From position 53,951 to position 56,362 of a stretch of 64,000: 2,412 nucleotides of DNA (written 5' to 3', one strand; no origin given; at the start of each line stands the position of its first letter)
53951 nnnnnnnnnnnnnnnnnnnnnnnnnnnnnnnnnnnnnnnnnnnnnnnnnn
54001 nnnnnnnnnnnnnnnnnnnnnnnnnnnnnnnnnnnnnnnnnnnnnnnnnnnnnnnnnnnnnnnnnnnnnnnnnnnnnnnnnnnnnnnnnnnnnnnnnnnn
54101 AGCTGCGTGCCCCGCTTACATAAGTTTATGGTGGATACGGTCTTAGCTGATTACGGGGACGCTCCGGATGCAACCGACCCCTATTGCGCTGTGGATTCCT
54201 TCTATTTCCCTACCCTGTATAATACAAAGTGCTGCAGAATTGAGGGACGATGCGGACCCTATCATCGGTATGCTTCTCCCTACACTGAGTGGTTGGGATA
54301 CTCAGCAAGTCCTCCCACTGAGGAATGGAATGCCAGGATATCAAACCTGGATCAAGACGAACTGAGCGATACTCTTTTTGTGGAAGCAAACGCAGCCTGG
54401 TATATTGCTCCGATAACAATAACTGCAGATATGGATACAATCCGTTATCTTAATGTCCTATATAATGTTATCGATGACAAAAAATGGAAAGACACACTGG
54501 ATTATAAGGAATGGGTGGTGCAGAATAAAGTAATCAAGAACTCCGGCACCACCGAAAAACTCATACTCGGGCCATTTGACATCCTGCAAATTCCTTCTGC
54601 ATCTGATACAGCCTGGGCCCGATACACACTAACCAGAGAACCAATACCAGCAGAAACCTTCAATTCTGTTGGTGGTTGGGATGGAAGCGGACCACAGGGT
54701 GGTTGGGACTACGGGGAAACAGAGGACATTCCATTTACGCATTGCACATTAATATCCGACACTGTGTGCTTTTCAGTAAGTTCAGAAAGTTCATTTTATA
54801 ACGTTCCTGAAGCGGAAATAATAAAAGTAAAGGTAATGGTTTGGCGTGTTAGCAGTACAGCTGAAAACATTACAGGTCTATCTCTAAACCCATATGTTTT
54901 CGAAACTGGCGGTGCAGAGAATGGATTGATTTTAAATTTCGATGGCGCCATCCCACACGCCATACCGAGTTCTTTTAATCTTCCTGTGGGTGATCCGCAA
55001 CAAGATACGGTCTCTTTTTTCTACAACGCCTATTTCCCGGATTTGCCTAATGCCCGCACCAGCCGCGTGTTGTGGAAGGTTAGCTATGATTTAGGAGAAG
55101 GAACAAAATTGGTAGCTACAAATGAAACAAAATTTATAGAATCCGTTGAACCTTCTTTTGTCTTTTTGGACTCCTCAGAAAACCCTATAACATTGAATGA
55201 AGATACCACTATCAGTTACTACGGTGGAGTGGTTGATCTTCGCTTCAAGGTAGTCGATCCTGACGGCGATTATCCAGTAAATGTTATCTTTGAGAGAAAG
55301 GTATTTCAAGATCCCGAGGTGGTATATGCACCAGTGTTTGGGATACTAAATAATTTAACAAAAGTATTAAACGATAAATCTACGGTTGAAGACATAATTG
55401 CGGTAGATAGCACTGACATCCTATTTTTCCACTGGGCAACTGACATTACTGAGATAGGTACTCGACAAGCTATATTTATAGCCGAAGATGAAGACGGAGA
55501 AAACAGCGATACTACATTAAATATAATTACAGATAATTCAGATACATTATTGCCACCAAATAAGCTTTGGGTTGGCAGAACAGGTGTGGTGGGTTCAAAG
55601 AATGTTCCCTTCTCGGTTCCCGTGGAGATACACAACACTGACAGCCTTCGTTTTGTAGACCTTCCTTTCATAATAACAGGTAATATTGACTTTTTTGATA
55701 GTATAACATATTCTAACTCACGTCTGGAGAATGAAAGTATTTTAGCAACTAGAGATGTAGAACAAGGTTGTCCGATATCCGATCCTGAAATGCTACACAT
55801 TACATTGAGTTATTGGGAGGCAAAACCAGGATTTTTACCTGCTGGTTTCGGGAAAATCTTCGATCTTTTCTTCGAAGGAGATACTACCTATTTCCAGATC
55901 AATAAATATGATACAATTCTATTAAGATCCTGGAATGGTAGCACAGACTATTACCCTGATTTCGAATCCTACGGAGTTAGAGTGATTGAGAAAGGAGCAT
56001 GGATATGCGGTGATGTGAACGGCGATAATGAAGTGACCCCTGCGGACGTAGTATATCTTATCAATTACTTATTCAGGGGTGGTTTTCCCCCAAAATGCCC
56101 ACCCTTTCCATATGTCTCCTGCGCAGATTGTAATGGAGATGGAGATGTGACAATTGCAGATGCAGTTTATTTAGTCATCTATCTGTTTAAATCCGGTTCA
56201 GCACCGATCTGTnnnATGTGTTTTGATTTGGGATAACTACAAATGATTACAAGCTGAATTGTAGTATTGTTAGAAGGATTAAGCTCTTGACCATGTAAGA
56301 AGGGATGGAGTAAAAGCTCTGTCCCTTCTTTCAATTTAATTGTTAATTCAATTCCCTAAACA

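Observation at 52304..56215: Non-cellulosomal scaffold carrying both cohesin-like domains and dockerins: possible self-assembling protease-display lattice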

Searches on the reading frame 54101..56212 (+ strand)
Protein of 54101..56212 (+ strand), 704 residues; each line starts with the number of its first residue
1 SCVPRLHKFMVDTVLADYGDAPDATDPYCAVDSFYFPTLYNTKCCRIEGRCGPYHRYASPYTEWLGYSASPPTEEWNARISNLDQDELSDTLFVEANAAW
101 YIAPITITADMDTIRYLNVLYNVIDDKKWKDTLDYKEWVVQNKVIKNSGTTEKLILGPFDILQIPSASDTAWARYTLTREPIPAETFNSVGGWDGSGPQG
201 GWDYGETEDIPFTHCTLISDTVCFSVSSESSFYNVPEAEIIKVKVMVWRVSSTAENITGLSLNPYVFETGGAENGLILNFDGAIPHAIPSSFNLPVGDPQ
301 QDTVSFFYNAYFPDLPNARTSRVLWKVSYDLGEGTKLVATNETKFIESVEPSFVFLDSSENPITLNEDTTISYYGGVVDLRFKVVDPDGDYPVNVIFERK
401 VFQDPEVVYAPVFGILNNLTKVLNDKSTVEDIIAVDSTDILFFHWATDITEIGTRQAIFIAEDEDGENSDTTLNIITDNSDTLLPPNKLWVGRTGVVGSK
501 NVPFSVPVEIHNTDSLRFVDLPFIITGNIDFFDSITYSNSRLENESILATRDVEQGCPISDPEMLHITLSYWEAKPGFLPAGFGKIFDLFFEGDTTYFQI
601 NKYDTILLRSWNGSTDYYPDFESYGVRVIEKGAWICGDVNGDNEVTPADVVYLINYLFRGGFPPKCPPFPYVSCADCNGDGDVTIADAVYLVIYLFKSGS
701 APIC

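Call 28: predict_structure(alignment_id=A3)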
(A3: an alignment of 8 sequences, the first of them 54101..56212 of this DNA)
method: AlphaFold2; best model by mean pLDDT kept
length: 704 residues; sequences in the alignment: 8
mean_pLDDT: 56.0   pTM: 0.40
mean pLDDT of the five models: 56.0, 54.0, 45.0, 41.3, 40.8
residues with pLDDT >= 90: 18; 70-90: 206; 50-70: 207; < 50: 273
segments of 3 or more residues with pLDDT < 50: 1-217, 334-336, 494-499, 538-563, 573-577, 629-633, 668-671
pLDDT, mean of each block of 10 residues (from residue 1): 20 21 22 21 23 24 22 27 29 39 36 33 27 32 32 29 43 39 36 36 37 47 69 74 85 72 74 73 91 71 87 72 70 51 70 75 61 57 72 73 57 71 58 76 66 71 72 67 57 49 62 69 67 54 41 37 52 51 60 61 76 75 56 66 82 85 61 73 87 85 74
secondary structure, 60 per line:
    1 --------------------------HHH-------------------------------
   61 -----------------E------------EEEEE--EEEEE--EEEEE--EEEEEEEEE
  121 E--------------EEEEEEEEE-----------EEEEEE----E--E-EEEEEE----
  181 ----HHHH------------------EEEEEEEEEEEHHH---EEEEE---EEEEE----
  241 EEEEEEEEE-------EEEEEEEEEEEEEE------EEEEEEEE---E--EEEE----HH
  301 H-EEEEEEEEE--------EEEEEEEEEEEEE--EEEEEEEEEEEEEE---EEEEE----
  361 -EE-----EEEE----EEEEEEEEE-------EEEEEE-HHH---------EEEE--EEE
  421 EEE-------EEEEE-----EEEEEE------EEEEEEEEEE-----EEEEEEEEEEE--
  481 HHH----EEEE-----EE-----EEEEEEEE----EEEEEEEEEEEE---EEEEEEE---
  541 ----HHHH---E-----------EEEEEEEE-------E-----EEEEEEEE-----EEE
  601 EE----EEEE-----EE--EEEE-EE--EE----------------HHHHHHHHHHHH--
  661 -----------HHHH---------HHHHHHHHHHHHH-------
elements in order (helices of 4 or more, strands of 3 or more residues): E91-95 E98-102 E105-109 E112-121 E136-144 E156-161 E171-176 H185-188 E207-217 E224-228 E232-236 E241-249 E257-270 E277-284 E291-294 E303-311 E320-332 E335-348 E352-356 E369-372 E377-385 E393-398 E412-415 E418-423 E431-435 E441-446 E453-462 E468-478 E488-491 E504-511 E516-527 E531-537 H545-548 E564-571 E585-592 E598-602 E607-610 E620-623 H647-658 H672-675 H685-697

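Call 34: fold_search(model_id=the predicted structure, library=pdb)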
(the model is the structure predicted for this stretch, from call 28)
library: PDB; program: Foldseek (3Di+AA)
matches with E <= 10: 1752; with E <= 0.001: 207
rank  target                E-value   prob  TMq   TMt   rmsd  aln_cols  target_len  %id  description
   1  3f85                  1.1e-11  1.00  0.19  0.26  22.2       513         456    9  Structure of fusion complex of homo trimeric major pilin subunits CfaB of CFA/I fimbirae from ETEC E. coli (released 2009-08-11)
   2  9ijj_h                9.0e-09  1.00  0.15  0.09  25.9       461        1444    9  In situ structure of the central apparatus in mouse sperm axoneme. (released 2025-06-04)
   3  7sqc_T0               1.9e-08  1.00  0.12  0.15  31.2       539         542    8  Ciliary C1 central pair apparatus isolated from Chlamydomonas reinhardtii (released 2022-04-13)
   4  7sqc_F0               2.3e-08  1.00  0.14  0.27  18.0       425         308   12  Ciliary C1 central pair apparatus isolated from Chlamydomonas reinhardtii (released 2022-04-13)
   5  9e8a_A                3.4e-08  1.00  0.15  0.13  25.0       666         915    8  Integrin aIIbb3 bent conformation from human platelet membrane crude preparation (released 2025-10-15)
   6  8gcd_A                4.4e-08  1.00  0.15  0.12  26.5       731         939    9  Full length Integrin AlphaIIbBeta3 in inactive state (released 2024-03-06)
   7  9ijj_P                5.1e-08  1.00  0.16  0.17  24.0       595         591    8  In situ structure of the central apparatus in mouse sperm axoneme. (released 2025-06-04)
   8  7som_D                6.9e-08  1.00  0.15  0.08  25.1       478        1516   12  Ciliary C2 central pair apparatus isolated from Chlamydomonas reinhardtii (released 2022-04-13)
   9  8t2v_A                1.3e-07  1.00  0.14  0.12  26.5       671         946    9  Cryo-EM Structures of Full-length Integrin alphaIIbbeta3 in Native Lipids (released 2023-07-26)
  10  7q1y_A                1.6e-07  1.00  0.12  0.07  27.7       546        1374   10  X-ray structure of human A2ML1 (released 2022-04-20)
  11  7sqc_T1               1.9e-07  1.00  0.16  0.19  20.3       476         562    8  Ciliary C1 central pair apparatus isolated from Chlamydomonas reinhardtii (released 2022-04-13)
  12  7usl_A                1.9e-07  1.00  0.13  0.11  24.1       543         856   12  Integrin alphaM/beta2 ectodomain in complex with adenylate cyclase toxin RTX751 and M1F5 Fab (released 2022-08-17)
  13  8xei_A                2.2e-07  1.00  0.14  0.12  27.4       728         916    8  Cryo-EM structure of integrin ITGAV/ITGB3 complex, conformation 1 (released 2024-12-18)
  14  7sqc_F1               2.9e-07  1.00  0.14  0.19  19.4       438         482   11  Ciliary C1 central pair apparatus isolated from Chlamydomonas reinhardtii (released 2022-04-13)
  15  7o7m_A                3.1e-07  1.00  0.16  0.10  25.4       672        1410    9  (h-alpha2M)4 native II (released 2022-04-13)
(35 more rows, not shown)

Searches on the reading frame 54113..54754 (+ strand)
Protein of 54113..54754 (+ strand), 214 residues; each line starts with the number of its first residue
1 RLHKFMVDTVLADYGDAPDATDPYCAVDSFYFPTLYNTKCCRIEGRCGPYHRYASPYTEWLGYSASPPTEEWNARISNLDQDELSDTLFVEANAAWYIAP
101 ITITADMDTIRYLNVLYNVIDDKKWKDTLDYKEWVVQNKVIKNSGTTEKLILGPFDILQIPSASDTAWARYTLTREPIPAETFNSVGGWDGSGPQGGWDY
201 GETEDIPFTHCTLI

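Call 9: search_protein_families(library=pfam, proteins=[window:54113-54754:+], max_evalue=10)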
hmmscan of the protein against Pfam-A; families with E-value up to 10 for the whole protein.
seq(214 aa): 0 families

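Call 56: find_homologous_proteins(query=A7, max_evalue=0.001)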
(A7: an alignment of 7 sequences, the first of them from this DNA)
Query A7 (7 sequences) (204 aa, profile of the alignment): 14 proteins with E <= 0.001 among 1779 candidates.
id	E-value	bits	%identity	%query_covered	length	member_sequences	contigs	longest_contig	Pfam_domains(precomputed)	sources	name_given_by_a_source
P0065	3.7e-30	123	40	96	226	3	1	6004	-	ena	-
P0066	1.1e-21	96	31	95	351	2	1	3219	PF20009.5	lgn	-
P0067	9.4e-20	89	34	89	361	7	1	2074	-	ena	-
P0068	4.4e-18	84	35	67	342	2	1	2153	-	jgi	jgi:hypothetical protein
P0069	1.0e-17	83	32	99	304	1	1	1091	-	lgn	-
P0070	1.3e-15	76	31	89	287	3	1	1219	-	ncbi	ncbi:MAG: hypothetical protein ACREDR_40570, partial [Blastocatellia bacterium]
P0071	6.8e-15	74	29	97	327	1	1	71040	-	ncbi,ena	-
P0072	2.1e-14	72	30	79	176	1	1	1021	-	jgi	-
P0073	7.1e-14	70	33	96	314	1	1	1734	PF20009.5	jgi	-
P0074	5.9e-12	64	30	89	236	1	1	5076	-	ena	-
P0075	1.9e-11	62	28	97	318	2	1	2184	-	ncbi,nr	ncbi:MAG: hypothetical protein KDA32_15265, partial [Phycisphaerales bacterium]|nr:hypothetical prot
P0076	6.2e-10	57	31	95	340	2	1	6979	-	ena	-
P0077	6.9e-10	57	55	19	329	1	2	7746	-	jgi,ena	-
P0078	2.6e-5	42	27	96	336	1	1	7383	PF20009.5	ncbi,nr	ncbi:MAG: hypothetical protein KDA24_26255, partial [Deltaproteobacteria bacterium]|nr:hypothetical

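Call 57: search_protein_families(library=pfam, proteins=[P0066, P0073, P0078, P0065, P0067, P0071, P0068, P0075], max_evalue=0.1)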
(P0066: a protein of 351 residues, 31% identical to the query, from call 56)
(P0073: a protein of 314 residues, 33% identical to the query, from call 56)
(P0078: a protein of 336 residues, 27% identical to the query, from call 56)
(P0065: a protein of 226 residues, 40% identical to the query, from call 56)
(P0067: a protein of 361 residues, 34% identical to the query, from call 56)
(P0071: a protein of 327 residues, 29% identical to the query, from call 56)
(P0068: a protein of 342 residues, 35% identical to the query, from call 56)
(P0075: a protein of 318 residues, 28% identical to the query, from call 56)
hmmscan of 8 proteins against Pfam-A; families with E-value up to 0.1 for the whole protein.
P0066 (351 aa): 1 family
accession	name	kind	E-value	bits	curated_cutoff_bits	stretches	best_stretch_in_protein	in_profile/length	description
PF20009.4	GEVED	-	1.4e-06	29.4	24.4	1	208-302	1-77/78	GEVED domain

P0073 (314 aa): 1 family
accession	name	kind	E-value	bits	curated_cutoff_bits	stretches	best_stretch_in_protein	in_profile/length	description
PF20009.4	GEVED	-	3.5e-08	34.6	24.4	1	159-252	1-78/78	GEVED domain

P0078 (336 aa): 1 family
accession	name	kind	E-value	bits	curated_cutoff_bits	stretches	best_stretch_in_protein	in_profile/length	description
PF20009.4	GEVED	-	1.4e-06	29.5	24.4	1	158-237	1-77/78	GEVED domain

P0065 (226 aa): 0 families

P0067 (361 aa): 1 family
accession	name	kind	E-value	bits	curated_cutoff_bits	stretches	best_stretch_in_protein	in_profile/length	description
PF20009.4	GEVED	-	0.011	16.9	24.4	1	273-358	1-72/78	GEVED domain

P0071 (327 aa): 1 family
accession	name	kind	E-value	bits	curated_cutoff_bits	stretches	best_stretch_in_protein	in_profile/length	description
PF20009.4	GEVED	-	7.8e-05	23.9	24.4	1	151-247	1-77/78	GEVED domain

P0068 (342 aa): 1 family
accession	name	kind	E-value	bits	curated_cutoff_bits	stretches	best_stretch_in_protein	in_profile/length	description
PF20009.4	GEVED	-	0.013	16.7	24.4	1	74-172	2-76/78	GEVED domain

P0075 (318 aa): 2 families
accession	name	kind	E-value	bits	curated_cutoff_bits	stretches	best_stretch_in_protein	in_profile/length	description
PF20009.4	GEVED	-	0.0001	23.5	24.4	1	165-258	1-77/78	GEVED domain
PF07001.16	BAT2_N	-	0.025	15.4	25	1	231-297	76-142/196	BAT2 N-terminus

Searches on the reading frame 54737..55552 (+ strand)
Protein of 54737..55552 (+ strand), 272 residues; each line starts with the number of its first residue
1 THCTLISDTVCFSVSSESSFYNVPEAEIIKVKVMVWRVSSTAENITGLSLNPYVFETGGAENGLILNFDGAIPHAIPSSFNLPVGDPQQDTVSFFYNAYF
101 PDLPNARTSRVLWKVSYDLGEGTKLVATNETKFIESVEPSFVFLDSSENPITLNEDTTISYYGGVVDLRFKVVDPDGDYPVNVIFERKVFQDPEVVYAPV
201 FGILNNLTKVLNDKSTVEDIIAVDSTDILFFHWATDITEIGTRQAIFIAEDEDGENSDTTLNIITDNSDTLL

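Call 9: search_protein_families(library=pfam, proteins=[window:54737-55552:+], max_evalue=10)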
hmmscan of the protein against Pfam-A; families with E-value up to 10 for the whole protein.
seq(272 aa): 0 families
